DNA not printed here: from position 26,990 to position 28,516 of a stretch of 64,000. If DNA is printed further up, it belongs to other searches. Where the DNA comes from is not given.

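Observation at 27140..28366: Catalytically dead ketosynthase partner (Cys lost, both His lost)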

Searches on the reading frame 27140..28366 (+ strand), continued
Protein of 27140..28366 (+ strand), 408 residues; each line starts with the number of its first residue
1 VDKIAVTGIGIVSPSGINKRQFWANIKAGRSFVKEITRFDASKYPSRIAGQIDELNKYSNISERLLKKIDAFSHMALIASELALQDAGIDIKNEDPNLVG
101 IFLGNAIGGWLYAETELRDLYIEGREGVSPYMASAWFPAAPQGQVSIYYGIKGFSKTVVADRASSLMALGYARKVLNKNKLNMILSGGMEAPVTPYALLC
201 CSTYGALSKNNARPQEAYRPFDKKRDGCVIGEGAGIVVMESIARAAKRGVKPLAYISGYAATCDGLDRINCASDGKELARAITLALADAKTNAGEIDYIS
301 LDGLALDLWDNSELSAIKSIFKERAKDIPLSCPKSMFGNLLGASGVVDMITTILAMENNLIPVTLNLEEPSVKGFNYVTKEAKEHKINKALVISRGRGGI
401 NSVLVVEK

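Call 40: list_cluster_members(proteins=[P0121, P0129, P0132, P0133, P0150, P0168, P0176, P0195, P0238, P0258])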
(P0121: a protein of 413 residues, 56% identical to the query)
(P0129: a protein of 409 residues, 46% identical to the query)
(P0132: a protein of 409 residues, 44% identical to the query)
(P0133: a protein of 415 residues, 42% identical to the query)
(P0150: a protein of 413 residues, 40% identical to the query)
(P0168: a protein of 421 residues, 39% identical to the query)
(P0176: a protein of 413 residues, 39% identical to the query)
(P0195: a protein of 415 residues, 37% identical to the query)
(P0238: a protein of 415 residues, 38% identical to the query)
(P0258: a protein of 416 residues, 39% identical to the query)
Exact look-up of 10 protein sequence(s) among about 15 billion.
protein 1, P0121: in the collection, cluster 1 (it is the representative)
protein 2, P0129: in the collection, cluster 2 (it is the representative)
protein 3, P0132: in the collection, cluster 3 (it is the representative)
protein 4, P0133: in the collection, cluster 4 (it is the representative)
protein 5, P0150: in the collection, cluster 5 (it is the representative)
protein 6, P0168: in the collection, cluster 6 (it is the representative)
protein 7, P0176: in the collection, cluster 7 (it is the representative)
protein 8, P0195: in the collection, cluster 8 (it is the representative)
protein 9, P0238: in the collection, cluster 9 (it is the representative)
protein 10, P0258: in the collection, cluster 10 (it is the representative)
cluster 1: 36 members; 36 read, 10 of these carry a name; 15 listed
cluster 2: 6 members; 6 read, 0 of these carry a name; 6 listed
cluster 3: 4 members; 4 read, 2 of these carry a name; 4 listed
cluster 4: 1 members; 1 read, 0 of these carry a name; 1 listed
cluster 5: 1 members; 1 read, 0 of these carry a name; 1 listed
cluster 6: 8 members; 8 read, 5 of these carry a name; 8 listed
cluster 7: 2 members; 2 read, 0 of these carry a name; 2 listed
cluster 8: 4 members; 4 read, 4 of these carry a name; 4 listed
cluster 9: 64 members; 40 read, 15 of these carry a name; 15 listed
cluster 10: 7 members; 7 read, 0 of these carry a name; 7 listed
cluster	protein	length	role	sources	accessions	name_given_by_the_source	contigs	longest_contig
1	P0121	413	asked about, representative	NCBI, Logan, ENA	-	-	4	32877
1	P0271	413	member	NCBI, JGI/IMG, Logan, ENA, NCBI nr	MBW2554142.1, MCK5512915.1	MAG: beta-ketoacyl-[acyl-carrier-protein] synthase family protein [Deltaproteobacteria ... | beta-ketoacyl-[acyl-carrier-protein] synthase family protein [Deltaproteobacteria ...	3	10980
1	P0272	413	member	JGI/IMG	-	3-oxoacyl-(acyl-carrier-protein) synthase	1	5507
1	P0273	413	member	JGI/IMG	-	3-oxoacyl-(acyl-carrier-protein) synthase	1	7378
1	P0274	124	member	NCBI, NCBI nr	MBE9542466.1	MAG: beta-ketoacyl-[acyl-carrier-protein] synthase II, partial [Proteobacteria bacterium] | beta-ketoacyl-[acyl-carrier-protein] synthase II [Pseudomonadota bacterium]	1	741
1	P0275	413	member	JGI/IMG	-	3-oxoacyl-(acyl-carrier-protein) synthase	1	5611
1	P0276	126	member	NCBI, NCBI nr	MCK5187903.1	MAG: beta-ketoacyl-[acyl-carrier-protein] synthase II, partial [Deltaproteobacteria ... | beta-ketoacyl-[acyl-carrier-protein] synthase II [Deltaproteobacteria bacterium]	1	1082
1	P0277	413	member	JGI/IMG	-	3-oxoacyl-(acyl-carrier-protein) synthase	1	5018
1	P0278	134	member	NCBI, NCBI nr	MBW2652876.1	MAG: beta-ketoacyl-[acyl-carrier-protein] synthase II, partial [Deltaproteobacteria ... | beta-ketoacyl-[acyl-carrier-protein] synthase II [Deltaproteobacteria bacterium]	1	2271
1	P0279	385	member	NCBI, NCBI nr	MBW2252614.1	MAG: beta-ketoacyl-[acyl-carrier-protein] synthase family protein, partial ... | beta-ketoacyl-[acyl-carrier-protein] synthase family protein [Deltaproteobacteria ...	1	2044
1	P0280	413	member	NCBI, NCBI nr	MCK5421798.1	MAG: beta-ketoacyl-[acyl-carrier-protein] synthase family protein [Deltaproteobacteria ... | beta-ketoacyl-[acyl-carrier-protein] synthase family protein [Deltaproteobacteria ...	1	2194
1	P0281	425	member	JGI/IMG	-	-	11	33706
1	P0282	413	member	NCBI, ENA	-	-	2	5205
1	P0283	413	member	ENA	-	-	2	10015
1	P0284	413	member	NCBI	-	-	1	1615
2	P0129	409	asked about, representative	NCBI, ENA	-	-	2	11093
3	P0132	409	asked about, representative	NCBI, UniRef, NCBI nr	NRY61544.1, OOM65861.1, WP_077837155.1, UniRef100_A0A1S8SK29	beta-ketoacyl-[acyl-carrier-protein] synthase family protein [Clostridium beijerinckii] | 3-oxoacyl-[acyl-carrier-protein] synthase 2 n=1 Tax=Clostridium beijerinckii TaxID=1520 ... | beta-ketoacyl synthase N-terminal-like domain-containing protein [Clostridium ...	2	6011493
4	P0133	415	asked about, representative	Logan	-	-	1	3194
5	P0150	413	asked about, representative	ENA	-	-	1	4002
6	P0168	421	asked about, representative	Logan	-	-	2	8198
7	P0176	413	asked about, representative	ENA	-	-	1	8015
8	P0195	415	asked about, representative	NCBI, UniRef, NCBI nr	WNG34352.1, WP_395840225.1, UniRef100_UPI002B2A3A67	beta-ketoacyl-[acyl-carrier-protein] synthase family protein [Archangium violaceum] | beta-ketoacyl-[acyl-carrier-protein] synthase family protein n=1 Tax=Archangium violaceum ...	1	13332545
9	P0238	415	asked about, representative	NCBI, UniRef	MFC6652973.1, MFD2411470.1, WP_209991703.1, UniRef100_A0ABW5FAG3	beta-ketoacyl-[acyl-carrier-protein] synthase family protein [Paenibacillus rhizoplanae] | Beta-ketoacyl-[acyl-carrier-protein] synthase family protein n=1 Tax=Paenibacillus ...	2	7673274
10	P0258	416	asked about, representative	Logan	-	-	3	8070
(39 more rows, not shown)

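Call 49: find_homologous_proteins(query=P0121, max_evalue=1e-30)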
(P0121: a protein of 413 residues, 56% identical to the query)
Query P0121 (413 aa): 7987 proteins with E <= 1e-30 among 8000 candidates; the best 120 are listed.
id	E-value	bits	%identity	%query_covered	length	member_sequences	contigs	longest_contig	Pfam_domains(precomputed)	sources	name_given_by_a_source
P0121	3.7e-275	930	100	100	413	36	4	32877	PF00109.33,PF02801.29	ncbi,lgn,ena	-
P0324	1.0e-247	840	89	100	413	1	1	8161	PF00109.33,PF02801.29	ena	-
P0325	1.8e-244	829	87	100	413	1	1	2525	PF00109.33,PF02801.29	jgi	-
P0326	2.2e-244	829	87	100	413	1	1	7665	PF00109.33,PF02801.29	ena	-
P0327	3.7e-244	828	89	100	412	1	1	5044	PF00109.33,PF02801.29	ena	-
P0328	9.5e-238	807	87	99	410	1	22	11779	PF00109.33,PF02801.29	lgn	-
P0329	4.4e-237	805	87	99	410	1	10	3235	PF00109.33,PF02801.29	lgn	-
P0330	2.5e-236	802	84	100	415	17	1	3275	PF00109.33,PF02801.29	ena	-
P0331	4.1e-235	798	85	100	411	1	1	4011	PF00109.33,PF02801.29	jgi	jgi:beta-ketoacyl-acyl-carrier-protein synthase II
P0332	2.6e-234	795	87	100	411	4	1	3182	PF00109.33,PF02801.29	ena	-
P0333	1.3e-233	793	86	100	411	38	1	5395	PF00109.33,PF02801.29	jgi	-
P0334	1.3e-233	793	84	100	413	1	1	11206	PF00109.33,PF02801.29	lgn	-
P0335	9.0e-233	790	84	99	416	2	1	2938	PF00109.33,PF00108.30,PF02801.29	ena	-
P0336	1.8e-230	783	82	100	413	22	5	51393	PF00109.33,PF02801.29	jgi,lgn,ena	-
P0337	8.7e-202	688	95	78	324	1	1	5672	PF00109.33,PF02801.29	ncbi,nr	ncbi:MAG: beta-ketoacyl-[acyl-carrier-protein] synthase family protein, partial [Deltaproteobacteria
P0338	1.6e-188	645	85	80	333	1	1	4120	PF00109.33,PF02801.29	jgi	-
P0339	7.8e-176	603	66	99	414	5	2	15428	PF00109.33,PF02801.29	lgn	-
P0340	3.5e-175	601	65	99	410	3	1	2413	PF00109.33,PF02801.29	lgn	-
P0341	7.0e-174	596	63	99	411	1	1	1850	PF00109.33,PF02801.29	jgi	jgi:3-oxoacyl-(acyl-carrier-protein) synthase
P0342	6.0e-173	593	63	99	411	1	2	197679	PF00109.33,PF02801.29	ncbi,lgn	-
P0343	7.3e-173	593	62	99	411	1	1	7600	PF00109.33,PF02801.29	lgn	-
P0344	7.5e-173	593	63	99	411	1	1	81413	PF00109.33,PF02801.29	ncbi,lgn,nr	ncbi:MAG: beta-ketoacyl-[acyl-carrier-protein] synthase family protein [Candidatus Omnitrophota bact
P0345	1.4e-171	589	63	99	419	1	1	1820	PF00109.33,PF02801.29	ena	-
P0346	2.1e-171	588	63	99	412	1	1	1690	PF00109.33,PF02801.29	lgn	-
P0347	4.6e-171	587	62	99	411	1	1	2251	PF00109.33,PF02801.29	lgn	-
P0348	4.0e-170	584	63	99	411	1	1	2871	PF00109.33,PF02801.29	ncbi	-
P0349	1.0e-169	583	63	99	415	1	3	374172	PF00109.33,PF02801.29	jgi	-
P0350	2.6e-169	581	63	98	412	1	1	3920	PF00109.33,PF02801.29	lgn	-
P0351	2.7e-169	581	64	98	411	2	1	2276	PF00109.33,PF02801.29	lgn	-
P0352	2.9e-169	581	60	99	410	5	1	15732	PF00109.33,PF02801.29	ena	-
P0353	4.2e-169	581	62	99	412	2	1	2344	PF00109.33,PF02801.29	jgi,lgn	jgi:3-oxoacyl-[acyl-carrier-protein] synthase II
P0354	4.9e-169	580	63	99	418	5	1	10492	PF00109.33,PF02801.29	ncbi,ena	-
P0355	1.1e-168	579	63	99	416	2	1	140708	PF00109.33,PF02801.29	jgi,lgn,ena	-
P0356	1.2e-168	579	64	99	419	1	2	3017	PF00109.33,PF02801.29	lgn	-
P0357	1.3e-168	579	61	100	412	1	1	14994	PF00109.33,PF02801.29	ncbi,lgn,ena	-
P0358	6.7e-168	577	63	99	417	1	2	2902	PF00109.33,PF02801.29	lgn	-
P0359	7.8e-168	576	63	99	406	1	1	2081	PF00109.33,PF02801.29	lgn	-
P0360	1.2e-167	576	63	99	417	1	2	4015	PF00109.33,PF02801.29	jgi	-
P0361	2.0e-167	575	61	99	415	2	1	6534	PF00109.33,PF02801.29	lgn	-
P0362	2.1e-167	575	62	99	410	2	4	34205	PF00109.33,PF02801.29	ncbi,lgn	-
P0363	2.7e-167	575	62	99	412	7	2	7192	PF00109.33,PF02801.29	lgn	-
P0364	2.9e-167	575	61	99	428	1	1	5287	PF00109.33,PF02801.29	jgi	jgi:3-oxoacyl-[acyl-carrier-protein] synthase II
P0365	4.4e-167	574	62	99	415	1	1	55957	PF00109.33,PF02801.29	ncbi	ncbi:beta-ketoacyl-[acyl-carrier-protein] synthase family protein [Candidatus Omnitrophota bacterium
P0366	5.0e-167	574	61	99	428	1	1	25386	PF00109.33,PF02801.29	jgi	jgi:3-oxoacyl-[acyl-carrier-protein] synthase II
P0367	5.8e-167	574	62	99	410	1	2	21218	PF00109.33,PF02801.29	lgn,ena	-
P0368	7.5e-167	573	61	99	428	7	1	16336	PF00109.33,PF02801.29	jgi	jgi:3-oxoacyl-[acyl-carrier-protein] synthase II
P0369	7.8e-167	573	62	99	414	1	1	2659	PF00109.33,PF02801.29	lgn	-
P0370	1.1e-166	573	61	99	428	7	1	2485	PF00109.33,PF02801.29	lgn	-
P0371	1.3e-166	572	62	99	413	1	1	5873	PF00109.33,PF02801.29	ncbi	-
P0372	1.4e-166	572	61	99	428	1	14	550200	PF00109.33,PF02801.29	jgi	jgi:3-oxoacyl-[acyl-carrier-protein] synthase II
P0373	2.4e-166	572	61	97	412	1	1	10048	PF00109.33,PF02801.29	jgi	jgi:3-oxoacyl-[acyl-carrier-protein] synthase II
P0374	3.1e-166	571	62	99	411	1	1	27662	PF00109.33,PF02801.29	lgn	-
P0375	4.7e-166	571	62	100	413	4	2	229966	PF00109.33,PF02801.29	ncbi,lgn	-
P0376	6.4e-166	570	62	99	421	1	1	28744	PF00109.33,PF02801.29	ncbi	-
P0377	7.6e-166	570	62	99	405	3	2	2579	PF00109.33,PF02801.29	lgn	-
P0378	8.5e-166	570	61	99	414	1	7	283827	PF00109.33,PF02801.29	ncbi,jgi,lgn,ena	-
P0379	1.1e-165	569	61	99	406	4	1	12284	PF00109.33,PF02801.29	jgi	-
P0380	1.6e-165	569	62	99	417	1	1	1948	PF00109.33,PF02801.29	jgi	-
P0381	1.8e-165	569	61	99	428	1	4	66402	PF00109.33,PF02801.29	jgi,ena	-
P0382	2.0e-165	569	60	99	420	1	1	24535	PF00109.33,PF02801.29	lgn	-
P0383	2.4e-165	568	62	99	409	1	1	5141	PF00109.33,PF02801.29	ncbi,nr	ncbi:MAG: beta-ketoacyl-[acyl-carrier-protein] synthase family protein [Candidatus Omnitrophica bact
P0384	2.6e-165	568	61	99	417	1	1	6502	PF00109.33,PF02801.29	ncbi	ncbi:MAG: beta-ketoacyl-[acyl-carrier-protein] synthase family protein [Candidatus Omnitrophota bact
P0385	3.2e-165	568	61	99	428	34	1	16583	PF00109.33,PF02801.29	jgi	jgi:3-oxoacyl-[acyl-carrier-protein] synthase II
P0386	3.8e-165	568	61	99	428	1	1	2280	PF00109.33,PF02801.29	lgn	-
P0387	4.9e-165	567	61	98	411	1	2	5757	PF00109.33,PF02801.29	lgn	-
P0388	5.3e-165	567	60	99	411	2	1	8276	PF00109.33,PF02801.29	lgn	-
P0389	6.3e-165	567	60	100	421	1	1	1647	PF00109.33,PF02801.29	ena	-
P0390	7.6e-165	567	62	99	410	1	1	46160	PF00109.33,PF02801.29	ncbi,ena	-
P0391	8.4e-165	566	61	99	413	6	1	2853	PF00109.33,PF00108.30,PF02801.29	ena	-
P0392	9.6e-165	566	62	98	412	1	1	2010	PF00109.33,PF02801.29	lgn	-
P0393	1.2e-164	566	61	99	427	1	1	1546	PF00109.33,PF02801.29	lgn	-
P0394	1.2e-164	566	60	99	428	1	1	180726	PF00109.33,PF02801.29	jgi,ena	jgi:3-oxoacyl-[acyl-carrier-protein] synthase II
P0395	1.3e-164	566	60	99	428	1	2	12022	PF00109.33,PF02801.29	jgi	jgi:3-oxoacyl-[acyl-carrier-protein] synthase II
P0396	1.4e-164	566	61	99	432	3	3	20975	PF00109.33,PF02801.29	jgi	jgi:3-oxoacyl-[acyl-carrier-protein] synthase II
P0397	2.0e-164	565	61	99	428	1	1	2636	PF00109.33,PF02801.29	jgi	jgi:3-oxoacyl-[acyl-carrier-protein] synthase II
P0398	2.4e-164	565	60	99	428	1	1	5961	PF00109.33,PF02801.29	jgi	jgi:3-oxoacyl-[acyl-carrier-protein] synthase II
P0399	2.6e-164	565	61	99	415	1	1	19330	PF00109.33,PF00108.30,PF02801.29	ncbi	ncbi:MAG: beta-ketoacyl-[acyl-carrier-protein] synthase family protein [Nitrospirota bacterium]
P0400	2.8e-164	565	61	99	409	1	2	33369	PF00109.33,PF02801.29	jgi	-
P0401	3.0e-164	565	60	99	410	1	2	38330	PF00109.33,PF02801.29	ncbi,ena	-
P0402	3.2e-164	565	61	99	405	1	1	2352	PF00109.33,PF02801.29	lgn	-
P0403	3.7e-164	564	60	99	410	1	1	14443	PF00109.33,PF02801.29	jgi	-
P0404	3.9e-164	564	61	99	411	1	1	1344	PF00109.33,PF02801.29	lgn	-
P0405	4.0e-164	564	60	99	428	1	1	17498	PF00109.33,PF02801.29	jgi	jgi:3-oxoacyl-[acyl-carrier-protein] synthase II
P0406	5.1e-164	564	61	99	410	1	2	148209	PF00109.33,PF02801.29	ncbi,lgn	-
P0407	5.7e-164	564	61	99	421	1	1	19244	PF00109.33,PF02801.29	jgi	jgi:3-oxoacyl-[acyl-carrier-protein] synthase II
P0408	6.3e-164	564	61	99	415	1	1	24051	PF00109.33,PF02801.29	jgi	jgi:3-oxoacyl-[acyl-carrier-protein] synthase II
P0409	6.4e-164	564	61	96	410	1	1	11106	PF00109.33,PF00108.30,PF02801.29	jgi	jgi:3-oxoacyl-[acyl-carrier-protein] synthase II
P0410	8.1e-164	563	62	97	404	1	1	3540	PF00109.33,PF02801.29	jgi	jgi:3-oxoacyl-[acyl-carrier-protein] synthase II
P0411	9.6e-164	563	60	99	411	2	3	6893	PF00109.33,PF02801.29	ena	-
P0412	9.9e-164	563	61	99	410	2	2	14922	PF00109.33,PF00108.30,PF02801.29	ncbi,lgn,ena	-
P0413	1.4e-163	563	60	99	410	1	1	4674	PF00109.33,PF02801.29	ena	-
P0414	1.9e-163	562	61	99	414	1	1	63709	PF00109.33,PF02801.29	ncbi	ncbi:beta-ketoacyl-[acyl-carrier-protein] synthase family protein [Candidatus Omnitrophota bacterium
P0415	2.2e-163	562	61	98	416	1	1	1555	PF00109.33,PF02801.29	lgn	-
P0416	2.2e-163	562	59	99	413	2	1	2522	PF00109.33,PF02801.29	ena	-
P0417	2.4e-163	562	60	99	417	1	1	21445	PF00109.33,PF02801.29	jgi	jgi:3-oxoacyl-[acyl-carrier-protein] synthase II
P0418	2.5e-163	562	62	99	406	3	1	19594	PF00109.33,PF02801.29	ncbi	-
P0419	2.8e-163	561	60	99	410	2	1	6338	PF00109.33,PF00108.30,PF02801.29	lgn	-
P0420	3.4e-163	561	61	99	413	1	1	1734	PF00109.33,PF02801.29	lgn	-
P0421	4.6e-163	561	61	99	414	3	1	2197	PF00109.33,PF02801.29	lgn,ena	-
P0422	5.2e-163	561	59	99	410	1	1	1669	PF00109.33,PF02801.29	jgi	jgi:3-oxoacyl-[acyl-carrier-protein] synthase II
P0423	5.4e-163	561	60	99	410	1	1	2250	PF00109.33,PF02801.29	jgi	jgi:3-oxoacyl-(acyl-carrier-protein) synthase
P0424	7.0e-163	560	61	99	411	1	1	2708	PF00109.33,PF00108.30,PF02801.29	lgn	-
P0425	7.8e-163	560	60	99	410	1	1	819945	PF00109.33,PF00108.30,PF02801.29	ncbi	-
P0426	8.9e-163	560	61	99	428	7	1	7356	PF00109.33,PF02801.29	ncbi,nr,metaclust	ncbi:MAG: hypothetical protein A2Z08_06775 [Deltaproteobacteria bacterium RBG_16_54_11]|nr:MAG: hypo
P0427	9.1e-163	560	61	99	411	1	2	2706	PF00109.33,PF00108.30,PF02801.29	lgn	-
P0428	1.1e-162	560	63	99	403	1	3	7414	PF00109.33,PF02801.29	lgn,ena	-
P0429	1.3e-162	559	60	99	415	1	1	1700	PF00109.33,PF02801.29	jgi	jgi:3-oxoacyl-(acyl-carrier-protein) synthase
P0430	1.4e-162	559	60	99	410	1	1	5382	PF00109.33,PF02801.29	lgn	-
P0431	1.4e-162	559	62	99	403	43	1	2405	PF00109.33,PF02801.29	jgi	-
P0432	1.5e-162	559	61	99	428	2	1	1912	PF00109.33,PF02801.29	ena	-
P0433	1.8e-162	559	60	99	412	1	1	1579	PF00109.33,PF00108.30,PF02801.29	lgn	-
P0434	1.9e-162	559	61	99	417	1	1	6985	PF00109.33,PF02801.29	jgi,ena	-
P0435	2.5e-162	558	61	98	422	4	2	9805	PF00109.33,PF02801.29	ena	-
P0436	2.6e-162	558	63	99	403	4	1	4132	PF00109.33,PF02801.29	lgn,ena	-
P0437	2.9e-162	558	59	99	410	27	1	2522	PF00109.33,PF02801.29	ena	-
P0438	3.1e-162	558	61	99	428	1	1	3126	PF00109.33,PF02801.29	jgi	jgi:3-oxoacyl-[acyl-carrier-protein] synthase II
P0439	3.1e-162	558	60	98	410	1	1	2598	PF00109.33,PF02801.29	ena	-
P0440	3.2e-162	558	61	99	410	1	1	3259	PF00109.33,PF02801.29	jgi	-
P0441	3.5e-162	558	62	99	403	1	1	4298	PF00109.33,PF02801.29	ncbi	-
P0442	3.8e-162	558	59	99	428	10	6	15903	PF00109.33,PF02801.29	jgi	jgi:3-oxoacyl-[acyl-carrier-protein] synthase II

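Call 50: find_encoding_contigs(protein=P0121, flank=9000, max_places=2)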
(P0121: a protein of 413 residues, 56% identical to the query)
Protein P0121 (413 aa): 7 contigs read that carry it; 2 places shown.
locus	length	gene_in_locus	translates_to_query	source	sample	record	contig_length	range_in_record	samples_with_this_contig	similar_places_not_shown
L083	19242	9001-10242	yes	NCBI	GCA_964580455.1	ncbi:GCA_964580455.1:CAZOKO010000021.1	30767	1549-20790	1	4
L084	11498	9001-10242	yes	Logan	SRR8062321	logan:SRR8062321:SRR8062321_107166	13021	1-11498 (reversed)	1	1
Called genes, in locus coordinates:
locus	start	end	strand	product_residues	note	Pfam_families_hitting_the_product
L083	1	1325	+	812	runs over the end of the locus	PF03176:MMPL, PF02460:Patched, PF12349:Sterol-sensing, PF03176:MMPL, PF02355:SecD_SecF_C (weak)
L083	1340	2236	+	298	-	PF07044:DUF1329, PF17131:TP_0789-like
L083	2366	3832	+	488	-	PF02310:B12-binding, PF04055:Radical_SAM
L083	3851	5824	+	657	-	PF02730:AFOR_N, PF01314:AFOR_C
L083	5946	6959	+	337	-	PF00070:Pyr_redox (faint), PF01210:NAD_Gly3P_dh_N (weak), PF02558:ApbA, PF03807:F420_oxidored (weak), PF07992:Pyr_redox_2 (weak), PF08546:ApbA_C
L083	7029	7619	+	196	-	-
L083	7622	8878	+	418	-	PF00109:ketoacyl-synt, PF02801:Ketoacyl-synt_C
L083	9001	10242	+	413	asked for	PF00109:ketoacyl-synt, PF02801:Ketoacyl-synt_C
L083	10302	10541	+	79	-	PF00550:PP-binding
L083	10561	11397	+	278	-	PF04199:Cyclase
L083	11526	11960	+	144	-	PF10604:Polyketide_cyc2, PF03364:Polyketide_cyc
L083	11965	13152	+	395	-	PF07690:MFS_1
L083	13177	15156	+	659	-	PF02730:AFOR_N, PF01314:AFOR_C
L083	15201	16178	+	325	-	PF04909:Amidohydro_2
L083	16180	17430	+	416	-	PF01266:DAO, PF01593:Amino_oxidase, PF07992:Pyr_redox_2 (faint), PF13450:NAD_binding_8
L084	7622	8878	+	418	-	PF00109:ketoacyl-synt, PF02801:Ketoacyl-synt_C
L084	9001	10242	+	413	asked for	PF00109:ketoacyl-synt, PF02801:Ketoacyl-synt_C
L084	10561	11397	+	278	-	PF04199:Cyclase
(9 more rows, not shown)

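Call 51: find_encoding_contigs(protein=P0399, flank=9000, max_places=1)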
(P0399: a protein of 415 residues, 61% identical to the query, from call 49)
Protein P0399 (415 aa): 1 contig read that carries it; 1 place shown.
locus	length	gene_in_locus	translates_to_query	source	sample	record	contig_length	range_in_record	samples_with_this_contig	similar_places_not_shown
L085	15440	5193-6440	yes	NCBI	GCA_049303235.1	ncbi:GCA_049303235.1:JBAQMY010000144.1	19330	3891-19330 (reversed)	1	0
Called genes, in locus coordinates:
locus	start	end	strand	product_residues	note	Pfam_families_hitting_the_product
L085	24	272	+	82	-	PF11084:DUF2621 (weak)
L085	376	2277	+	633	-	PF02730:AFOR_N, PF01314:AFOR_C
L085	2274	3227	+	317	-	PF01210:NAD_Gly3P_dh_N (weak), PF02558:ApbA, PF03807:F420_oxidored, PF08546:ApbA_C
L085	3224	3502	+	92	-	-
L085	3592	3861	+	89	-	-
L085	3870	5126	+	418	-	PF00109:ketoacyl-synt, PF02801:Ketoacyl-synt_C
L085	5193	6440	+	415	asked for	PF00109:ketoacyl-synt, PF00108:Thiolase_N (faint), PF02801:Ketoacyl-synt_C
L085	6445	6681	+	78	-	PF00550:PP-binding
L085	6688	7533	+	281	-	PF04199:Cyclase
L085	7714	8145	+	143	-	PF10604:Polyketide_cyc2, PF03364:Polyketide_cyc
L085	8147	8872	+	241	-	PF03358:FMN_red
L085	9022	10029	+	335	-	PF04392:ABC_sub_bind, PF13458:Peripla_BP_6, PF13407:Peripla_BP_4 (weak)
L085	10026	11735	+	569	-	PF02743:dCache_1, PF00672:HAMP, PF01966:HD, PF13487:HD_5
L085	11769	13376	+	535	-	PF00069:Pkinase, PF01636:APH (faint), PF07714:PK_Tyr_Ser-Thr, PF08308:PEGA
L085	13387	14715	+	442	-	PF01436:NHL (weak), PF24684:Vgb_lyase, PF25021:TEN_NHL (faint), PF08450:SGL (faint), PF13449:Phytase-like (faint), PF06739:SBBP (faint), PF17170:DUF5128 (weak), PF01436:NHL (weak)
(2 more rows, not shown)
